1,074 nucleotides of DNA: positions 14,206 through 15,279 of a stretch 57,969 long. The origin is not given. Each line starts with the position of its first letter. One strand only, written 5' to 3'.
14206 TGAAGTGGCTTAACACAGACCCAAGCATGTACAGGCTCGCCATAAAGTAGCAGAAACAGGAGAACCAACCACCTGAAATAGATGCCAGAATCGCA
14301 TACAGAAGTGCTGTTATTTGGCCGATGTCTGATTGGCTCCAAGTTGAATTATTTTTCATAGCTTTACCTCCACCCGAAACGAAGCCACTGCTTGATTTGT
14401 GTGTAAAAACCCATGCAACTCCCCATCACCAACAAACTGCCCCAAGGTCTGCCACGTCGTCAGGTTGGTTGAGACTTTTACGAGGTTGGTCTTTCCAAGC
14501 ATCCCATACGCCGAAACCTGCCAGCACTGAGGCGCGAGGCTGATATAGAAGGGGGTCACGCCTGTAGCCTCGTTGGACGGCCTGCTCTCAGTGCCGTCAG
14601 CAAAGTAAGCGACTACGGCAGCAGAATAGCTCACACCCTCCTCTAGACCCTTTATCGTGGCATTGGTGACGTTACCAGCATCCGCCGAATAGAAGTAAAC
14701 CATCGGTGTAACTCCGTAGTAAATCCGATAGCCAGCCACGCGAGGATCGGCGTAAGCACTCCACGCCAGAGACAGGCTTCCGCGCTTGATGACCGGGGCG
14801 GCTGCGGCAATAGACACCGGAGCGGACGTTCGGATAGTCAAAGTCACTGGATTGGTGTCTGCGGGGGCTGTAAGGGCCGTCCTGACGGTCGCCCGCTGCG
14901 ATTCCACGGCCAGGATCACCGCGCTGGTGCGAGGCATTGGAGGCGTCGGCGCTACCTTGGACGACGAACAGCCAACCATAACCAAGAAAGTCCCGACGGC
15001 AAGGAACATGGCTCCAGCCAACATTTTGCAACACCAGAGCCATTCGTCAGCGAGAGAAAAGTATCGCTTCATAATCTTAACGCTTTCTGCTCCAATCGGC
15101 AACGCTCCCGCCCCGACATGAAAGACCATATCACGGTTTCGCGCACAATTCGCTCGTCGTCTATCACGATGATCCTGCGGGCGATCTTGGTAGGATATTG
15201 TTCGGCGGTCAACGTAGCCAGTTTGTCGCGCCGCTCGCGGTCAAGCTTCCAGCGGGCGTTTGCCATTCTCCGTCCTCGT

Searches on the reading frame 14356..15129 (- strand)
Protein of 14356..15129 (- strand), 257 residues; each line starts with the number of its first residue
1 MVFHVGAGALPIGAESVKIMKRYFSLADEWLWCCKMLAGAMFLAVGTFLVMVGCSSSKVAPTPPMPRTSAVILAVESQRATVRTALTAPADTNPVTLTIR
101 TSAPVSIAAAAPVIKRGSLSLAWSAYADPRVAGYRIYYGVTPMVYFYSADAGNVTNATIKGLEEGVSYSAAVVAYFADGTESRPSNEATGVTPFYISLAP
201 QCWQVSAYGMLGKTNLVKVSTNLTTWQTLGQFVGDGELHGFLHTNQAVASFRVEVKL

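Call 95: search_protein_families(library=phrogs, proteins=[window:14356-15129:-], max_evalue=0.01)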
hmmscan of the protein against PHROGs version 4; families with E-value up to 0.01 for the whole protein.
window:14356-15129:- (257 aa): 1 family
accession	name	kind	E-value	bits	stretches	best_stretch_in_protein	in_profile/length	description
phrog_1696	-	tail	0.00088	17.4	1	101-188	1144-1226/2079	major tail protein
